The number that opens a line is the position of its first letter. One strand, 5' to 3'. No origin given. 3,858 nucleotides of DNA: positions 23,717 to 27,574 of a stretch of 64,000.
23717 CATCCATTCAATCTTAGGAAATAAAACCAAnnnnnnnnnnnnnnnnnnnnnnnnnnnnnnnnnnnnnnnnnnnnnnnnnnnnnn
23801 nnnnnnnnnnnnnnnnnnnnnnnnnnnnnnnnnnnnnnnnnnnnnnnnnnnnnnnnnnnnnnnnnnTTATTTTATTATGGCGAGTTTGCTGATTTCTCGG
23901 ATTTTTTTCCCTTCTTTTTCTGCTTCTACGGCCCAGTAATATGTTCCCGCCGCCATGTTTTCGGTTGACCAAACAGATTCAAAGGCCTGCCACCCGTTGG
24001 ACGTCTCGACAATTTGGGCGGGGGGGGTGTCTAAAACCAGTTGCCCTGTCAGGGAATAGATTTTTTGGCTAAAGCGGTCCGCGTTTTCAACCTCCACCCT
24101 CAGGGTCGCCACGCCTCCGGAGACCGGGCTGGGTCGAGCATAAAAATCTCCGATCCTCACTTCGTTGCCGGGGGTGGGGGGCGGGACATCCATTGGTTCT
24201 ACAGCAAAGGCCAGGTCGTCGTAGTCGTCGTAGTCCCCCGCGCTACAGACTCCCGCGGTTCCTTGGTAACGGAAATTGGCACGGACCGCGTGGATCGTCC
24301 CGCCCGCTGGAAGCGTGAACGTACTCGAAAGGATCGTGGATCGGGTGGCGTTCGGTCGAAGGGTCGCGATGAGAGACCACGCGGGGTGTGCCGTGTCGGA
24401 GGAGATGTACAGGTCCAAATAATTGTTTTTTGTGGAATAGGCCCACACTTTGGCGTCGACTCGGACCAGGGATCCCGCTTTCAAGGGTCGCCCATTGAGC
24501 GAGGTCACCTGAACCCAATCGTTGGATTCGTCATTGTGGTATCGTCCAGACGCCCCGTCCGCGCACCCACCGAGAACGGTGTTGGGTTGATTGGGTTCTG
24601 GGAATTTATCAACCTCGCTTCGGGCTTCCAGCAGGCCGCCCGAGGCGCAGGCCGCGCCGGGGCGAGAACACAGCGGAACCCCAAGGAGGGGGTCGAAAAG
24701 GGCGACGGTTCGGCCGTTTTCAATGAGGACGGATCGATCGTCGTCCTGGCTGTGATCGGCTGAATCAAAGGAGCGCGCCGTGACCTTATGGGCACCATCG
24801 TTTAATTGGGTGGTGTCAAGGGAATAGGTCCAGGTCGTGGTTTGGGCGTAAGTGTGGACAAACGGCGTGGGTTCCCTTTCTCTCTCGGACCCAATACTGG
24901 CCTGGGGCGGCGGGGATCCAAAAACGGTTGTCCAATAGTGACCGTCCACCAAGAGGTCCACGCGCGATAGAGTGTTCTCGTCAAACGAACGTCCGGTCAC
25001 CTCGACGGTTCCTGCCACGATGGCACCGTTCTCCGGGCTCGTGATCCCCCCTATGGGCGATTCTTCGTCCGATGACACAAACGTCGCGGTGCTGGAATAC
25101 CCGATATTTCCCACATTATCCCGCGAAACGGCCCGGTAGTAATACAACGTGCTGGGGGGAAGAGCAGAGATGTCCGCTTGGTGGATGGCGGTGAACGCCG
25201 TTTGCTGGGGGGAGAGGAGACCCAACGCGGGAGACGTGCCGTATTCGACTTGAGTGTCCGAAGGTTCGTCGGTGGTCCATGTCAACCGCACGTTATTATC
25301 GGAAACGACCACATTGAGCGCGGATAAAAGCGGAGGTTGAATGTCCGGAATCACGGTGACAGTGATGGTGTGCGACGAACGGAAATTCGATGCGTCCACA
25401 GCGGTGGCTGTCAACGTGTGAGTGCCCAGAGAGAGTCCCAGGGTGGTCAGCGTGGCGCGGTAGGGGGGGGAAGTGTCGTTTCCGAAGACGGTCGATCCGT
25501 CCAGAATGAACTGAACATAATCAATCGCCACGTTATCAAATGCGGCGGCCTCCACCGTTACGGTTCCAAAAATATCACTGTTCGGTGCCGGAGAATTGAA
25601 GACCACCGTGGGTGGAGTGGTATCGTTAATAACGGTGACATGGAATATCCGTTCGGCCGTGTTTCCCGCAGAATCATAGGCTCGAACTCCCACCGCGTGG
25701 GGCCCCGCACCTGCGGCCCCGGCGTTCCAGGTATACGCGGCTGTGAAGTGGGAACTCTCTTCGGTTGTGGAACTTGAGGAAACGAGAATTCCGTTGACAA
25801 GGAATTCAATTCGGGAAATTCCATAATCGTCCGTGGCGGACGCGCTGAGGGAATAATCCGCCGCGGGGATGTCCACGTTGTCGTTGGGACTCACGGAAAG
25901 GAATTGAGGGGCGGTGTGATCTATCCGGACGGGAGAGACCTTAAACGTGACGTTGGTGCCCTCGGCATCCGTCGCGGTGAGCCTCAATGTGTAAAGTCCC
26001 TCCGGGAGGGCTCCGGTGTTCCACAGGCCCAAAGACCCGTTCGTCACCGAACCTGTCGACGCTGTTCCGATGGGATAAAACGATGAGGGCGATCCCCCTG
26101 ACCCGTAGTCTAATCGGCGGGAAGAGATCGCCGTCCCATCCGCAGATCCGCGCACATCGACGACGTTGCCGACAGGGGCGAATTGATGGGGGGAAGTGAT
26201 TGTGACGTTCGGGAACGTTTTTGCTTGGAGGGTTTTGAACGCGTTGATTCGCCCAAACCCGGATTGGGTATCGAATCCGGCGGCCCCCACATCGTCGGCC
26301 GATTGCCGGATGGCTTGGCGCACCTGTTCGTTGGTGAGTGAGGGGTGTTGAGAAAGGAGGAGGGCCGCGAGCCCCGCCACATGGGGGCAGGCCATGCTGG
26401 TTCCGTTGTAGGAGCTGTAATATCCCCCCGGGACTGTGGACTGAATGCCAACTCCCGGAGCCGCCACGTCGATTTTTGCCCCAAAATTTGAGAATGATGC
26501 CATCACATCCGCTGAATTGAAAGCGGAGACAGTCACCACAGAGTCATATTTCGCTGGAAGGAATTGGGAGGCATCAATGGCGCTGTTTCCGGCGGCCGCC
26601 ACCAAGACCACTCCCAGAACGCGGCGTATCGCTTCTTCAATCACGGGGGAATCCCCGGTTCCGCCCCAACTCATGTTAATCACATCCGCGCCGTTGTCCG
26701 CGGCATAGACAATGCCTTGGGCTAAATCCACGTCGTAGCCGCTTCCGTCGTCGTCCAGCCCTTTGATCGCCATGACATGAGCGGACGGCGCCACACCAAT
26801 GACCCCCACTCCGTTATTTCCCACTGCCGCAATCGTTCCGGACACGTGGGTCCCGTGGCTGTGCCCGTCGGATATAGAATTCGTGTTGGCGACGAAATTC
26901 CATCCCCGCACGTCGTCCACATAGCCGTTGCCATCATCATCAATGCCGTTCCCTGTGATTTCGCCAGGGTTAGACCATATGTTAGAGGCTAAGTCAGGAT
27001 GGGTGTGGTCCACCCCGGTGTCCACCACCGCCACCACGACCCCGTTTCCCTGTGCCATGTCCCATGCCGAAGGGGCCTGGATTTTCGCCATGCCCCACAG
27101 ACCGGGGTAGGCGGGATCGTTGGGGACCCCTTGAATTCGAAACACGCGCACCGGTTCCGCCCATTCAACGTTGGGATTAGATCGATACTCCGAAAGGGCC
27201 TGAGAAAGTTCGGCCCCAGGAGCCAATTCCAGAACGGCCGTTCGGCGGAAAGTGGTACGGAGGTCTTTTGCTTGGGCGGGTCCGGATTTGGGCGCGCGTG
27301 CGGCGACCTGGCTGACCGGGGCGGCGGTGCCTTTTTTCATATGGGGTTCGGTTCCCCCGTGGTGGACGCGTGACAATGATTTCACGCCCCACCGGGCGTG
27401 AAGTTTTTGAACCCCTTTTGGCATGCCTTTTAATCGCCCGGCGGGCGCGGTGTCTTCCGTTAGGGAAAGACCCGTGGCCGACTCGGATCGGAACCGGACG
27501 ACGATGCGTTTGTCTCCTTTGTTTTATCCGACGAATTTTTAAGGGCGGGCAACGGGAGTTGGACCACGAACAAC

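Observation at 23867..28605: T9SS-type cargo protease next to an outer-membrane beta-barrel gene in a high-GC, non-Bacteroidota-looking genome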

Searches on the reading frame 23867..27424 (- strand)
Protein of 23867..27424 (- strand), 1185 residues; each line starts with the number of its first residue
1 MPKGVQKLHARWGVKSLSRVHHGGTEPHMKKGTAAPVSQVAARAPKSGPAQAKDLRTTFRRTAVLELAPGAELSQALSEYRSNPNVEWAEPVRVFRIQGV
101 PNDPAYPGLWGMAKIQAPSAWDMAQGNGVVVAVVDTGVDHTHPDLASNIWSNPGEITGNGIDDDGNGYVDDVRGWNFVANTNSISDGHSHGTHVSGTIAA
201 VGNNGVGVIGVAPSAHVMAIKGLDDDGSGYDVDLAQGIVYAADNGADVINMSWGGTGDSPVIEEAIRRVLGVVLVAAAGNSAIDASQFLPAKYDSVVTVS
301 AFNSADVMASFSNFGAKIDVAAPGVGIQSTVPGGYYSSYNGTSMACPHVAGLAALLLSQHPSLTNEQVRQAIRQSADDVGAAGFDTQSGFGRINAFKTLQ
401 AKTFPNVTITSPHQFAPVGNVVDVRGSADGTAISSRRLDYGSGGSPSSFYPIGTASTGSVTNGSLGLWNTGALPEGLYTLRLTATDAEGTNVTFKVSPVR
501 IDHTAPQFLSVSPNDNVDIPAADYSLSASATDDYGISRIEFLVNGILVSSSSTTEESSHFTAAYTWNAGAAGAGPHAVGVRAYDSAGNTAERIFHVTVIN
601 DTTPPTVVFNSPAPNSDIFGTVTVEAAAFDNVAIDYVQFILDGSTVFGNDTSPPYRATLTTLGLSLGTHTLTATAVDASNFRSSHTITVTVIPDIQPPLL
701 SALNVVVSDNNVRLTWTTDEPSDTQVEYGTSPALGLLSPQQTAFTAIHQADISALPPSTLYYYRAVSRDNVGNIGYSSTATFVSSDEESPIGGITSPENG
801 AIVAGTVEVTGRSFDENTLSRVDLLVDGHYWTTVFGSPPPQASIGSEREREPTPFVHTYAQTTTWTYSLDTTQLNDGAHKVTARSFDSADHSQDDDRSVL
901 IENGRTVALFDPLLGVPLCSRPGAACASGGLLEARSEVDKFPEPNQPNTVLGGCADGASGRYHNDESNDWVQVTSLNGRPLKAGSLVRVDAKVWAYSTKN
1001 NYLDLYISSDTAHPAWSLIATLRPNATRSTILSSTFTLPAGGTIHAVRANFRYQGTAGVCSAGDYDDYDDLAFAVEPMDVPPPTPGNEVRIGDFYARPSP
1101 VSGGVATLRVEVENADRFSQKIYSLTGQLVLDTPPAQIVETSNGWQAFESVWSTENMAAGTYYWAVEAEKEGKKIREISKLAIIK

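Call 7: search_protein_families(library=pfam, proteins=[window:23867-27424:-], max_evalue=1)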
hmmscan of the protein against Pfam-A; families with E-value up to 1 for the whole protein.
window:23867-27424:- (1185 aa): 11 families
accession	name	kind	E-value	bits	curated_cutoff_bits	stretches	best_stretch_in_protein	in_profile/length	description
PF00082.27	Peptidase_S8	-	2.5e-67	227.6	21.8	1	126-391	1-288/288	Subtilase family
PF17957.7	Big_7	-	6.7e-33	113.6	24.1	3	605-673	1-70/70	Bacterial Ig domain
PF19077.6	Big_13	-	6.5e-08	33.4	27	3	454-502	50-101/102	Bacterial Ig-like domain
PF16656.11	Pur_ac_phosph_N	-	1.8e-07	32.1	30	1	709-782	12-91/93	Purple acid Phosphatase, N-terminal domain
PF13750.12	Big_3_3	-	9.8e-07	29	27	1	563-617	4-58/157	Bacterial Ig-like domain (group 3)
PF16640.11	Big_3_5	-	0.0016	19.4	35.5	1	615-691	11-87/88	Bacterial Ig-like domain (group 3)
PF22148.1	Fervidolysin_NPro-like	-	0.0037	18.1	21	1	61-91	50-80/81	Fervidolysin N-terminal prodomain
PF13585.12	CHU_C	-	0.0048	17.4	27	1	1110-1173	20-77/86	CHU_C Type IX secretion signal domain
PF18962.6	Por_Secre_tail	-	0.0087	16.8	27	1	1098-1172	3-68/75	Secretion system C-terminal sorting domain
PF02494.22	HYR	-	0.16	12.7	21.7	0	574-598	57-81/81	HYR domain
PF22352.2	K319L-like_PKD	-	0.79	10.2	27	0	655-691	48-84/84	K319L-like, PKD domain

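Call 8: search_protein_families(library=ncbifam, proteins=[window:23867-27424:-], max_evalue=1)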
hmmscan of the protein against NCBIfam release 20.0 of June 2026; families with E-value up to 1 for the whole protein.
window:23867-27424:- (1185 aa): 15 families
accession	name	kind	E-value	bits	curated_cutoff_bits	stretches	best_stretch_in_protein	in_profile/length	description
TIGR03921.1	T7SS_mycosin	equivalog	1.2e-59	202.2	278.75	2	171-415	33-301/353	type VII secretion-associated serine protease mycosin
NF033595.1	denti_PrtP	equivalog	1.3e-34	119.8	300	2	249-401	342-504/606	dentilisin complex serine proteinase subunit PrtP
TIGR03895.1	protease_PatA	subfamily_domain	2.5e-21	76.1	421.05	1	190-377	1-201/606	PatA/PatG family cyanobactin maturation protease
NF051851.1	AtpSerPepEprS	equivalog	4.2e-20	71.4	1700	2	320-377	281-338/988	autotransporter serine peptidase EprS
NF049966.1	QH_SP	equivalog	6.7e-17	61.6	165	1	187-380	39-215/219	subtilisin-like serine protease QhpE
NF040553.1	SGO_0316_fam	subfamily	8.8e-15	53.5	1400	2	301-374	646-729/1486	SGO_0316/SGO_0317 family LPXTG-anchored serine peptidase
NF040809.1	germ_prot_CspBA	exception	4.7e-11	41.1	1250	2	290-358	399-474/1099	bifunctional germination protease/germinant receptor pseudoprotease CspBA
NF052323.1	T9SSA_dep_M6i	equivalog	2.4e-06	25.8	600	1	1095-1185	959-1043/1043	T9SS-dependent M6-like inactivated metalloprotease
NF040808.2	CspC_non_triad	exception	0.00019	20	675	2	294-358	428-499/556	bile acid germinant receptor pseudoprotease CspC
NF047441.1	Lepto_OmpL47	equivalog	0.00044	20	250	1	475-698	112-327/336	multi-beta-barrel domain surface protein OmpL47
NF047446.1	barrel_OmpL47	domain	0.0018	18.7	40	1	564-591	33-60/68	OmpL47-type beta-barrel domain-containing protein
NF033707.1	T9SS_sortase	equivalog_domain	0.0029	15.3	420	0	663-703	960-1000/1095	type IX secretion system sortase PorU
TIGR04183.1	Por_Secre_tail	domain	0.017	15.1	23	0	1098-1170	3-62/72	T9SS type A sorting domain-containing protein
TIGR01883.1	PepT-like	hypoth_equivalog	0.05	12.6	274.25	1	314-357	67-110/361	peptidase T-like protein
NF033932.1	LapB_rpt_80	domain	0.25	11.7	45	0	476-507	1-33/83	LapB repeat-containing protein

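Call 9: find_encoding_contigs(protein=window:23867-27424:-, flank=10000, max_places=6)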
Protein window:23867-27424:- (1185 aa): no gene with exactly this product is on record in the collection.

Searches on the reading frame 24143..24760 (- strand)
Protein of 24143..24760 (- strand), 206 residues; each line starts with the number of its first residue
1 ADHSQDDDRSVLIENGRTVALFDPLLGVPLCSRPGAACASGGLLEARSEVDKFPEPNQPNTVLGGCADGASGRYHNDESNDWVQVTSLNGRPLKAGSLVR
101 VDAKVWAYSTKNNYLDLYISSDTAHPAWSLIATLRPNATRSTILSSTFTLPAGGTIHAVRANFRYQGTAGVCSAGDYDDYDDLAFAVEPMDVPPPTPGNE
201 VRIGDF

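Call 96: search_protein_families(library=pfam, proteins=[window:24143-24760:-], max_evalue=0.1)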
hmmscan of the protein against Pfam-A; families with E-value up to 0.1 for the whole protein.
window:24143-24760:- (206 aa): 0 families
